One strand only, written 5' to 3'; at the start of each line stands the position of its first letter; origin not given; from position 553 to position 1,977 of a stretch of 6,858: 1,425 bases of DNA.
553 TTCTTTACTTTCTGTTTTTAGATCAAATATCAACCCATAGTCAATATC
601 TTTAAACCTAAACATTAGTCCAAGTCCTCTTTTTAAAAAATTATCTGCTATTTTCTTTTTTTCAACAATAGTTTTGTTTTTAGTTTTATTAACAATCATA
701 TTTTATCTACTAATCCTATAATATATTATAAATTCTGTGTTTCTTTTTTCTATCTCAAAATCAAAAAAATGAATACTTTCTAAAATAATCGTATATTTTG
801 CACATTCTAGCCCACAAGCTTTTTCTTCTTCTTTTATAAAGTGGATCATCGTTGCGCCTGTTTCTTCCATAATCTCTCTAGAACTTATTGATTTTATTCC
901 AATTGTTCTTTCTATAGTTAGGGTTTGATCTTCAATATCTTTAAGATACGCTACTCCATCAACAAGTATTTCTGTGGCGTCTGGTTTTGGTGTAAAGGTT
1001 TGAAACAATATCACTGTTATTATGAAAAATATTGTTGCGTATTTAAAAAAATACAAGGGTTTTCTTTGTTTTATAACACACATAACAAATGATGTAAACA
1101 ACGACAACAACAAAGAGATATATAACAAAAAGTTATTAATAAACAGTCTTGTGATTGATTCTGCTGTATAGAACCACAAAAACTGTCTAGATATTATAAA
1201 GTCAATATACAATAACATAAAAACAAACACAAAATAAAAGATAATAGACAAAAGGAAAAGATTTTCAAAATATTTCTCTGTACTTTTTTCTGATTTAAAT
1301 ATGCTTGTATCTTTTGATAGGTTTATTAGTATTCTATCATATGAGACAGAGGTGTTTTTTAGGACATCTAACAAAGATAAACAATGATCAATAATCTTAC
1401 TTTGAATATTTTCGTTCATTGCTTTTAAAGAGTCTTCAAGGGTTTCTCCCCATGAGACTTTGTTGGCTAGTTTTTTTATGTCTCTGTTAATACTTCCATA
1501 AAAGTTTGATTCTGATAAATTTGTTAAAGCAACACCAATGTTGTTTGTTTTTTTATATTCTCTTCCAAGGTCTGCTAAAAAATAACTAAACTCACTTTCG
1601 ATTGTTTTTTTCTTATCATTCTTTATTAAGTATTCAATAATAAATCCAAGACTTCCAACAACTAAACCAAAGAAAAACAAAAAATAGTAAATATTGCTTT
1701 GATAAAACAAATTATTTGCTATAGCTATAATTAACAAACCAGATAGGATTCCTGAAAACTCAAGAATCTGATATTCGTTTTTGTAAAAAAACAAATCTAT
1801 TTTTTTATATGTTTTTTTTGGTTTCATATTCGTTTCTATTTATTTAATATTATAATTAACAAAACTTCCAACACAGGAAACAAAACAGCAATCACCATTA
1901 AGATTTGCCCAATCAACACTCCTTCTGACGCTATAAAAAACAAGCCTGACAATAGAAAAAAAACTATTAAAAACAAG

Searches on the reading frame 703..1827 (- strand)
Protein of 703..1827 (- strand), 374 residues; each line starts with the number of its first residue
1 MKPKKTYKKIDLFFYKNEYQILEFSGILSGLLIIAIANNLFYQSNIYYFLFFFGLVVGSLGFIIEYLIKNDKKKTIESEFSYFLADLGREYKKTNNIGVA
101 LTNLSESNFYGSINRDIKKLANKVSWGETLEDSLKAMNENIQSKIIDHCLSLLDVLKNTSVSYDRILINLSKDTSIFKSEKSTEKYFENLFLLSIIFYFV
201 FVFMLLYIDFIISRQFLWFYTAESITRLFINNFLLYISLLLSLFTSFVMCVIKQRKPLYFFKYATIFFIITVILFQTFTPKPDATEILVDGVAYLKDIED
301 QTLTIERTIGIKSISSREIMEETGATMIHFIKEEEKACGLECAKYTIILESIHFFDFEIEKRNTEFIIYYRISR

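Call 3: search_protein_families(library=pfam, proteins=[window:703-1827:-], max_evalue=1)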
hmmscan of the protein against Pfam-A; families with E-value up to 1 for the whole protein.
window:703-1827:- (374 aa): 1 family
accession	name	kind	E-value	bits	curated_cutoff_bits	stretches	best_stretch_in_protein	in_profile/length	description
PF00482.28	T2SSF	-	0.013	16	25.2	1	96-173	14-87/125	Type II secretion system (T2SS), protein F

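Call 4: search_protein_families(library=ncbifam, proteins=[window:703-1827:-], max_evalue=1)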
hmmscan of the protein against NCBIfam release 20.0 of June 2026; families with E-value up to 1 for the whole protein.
window:703-1827:- (374 aa): 1 family
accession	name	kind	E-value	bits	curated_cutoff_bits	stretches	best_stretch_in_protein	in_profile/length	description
NF004704.2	PRK06041.1-2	equivalog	2.2e-06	26.6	550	1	10-148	6-148/555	archaellar assembly protein ArlJ/FlaJ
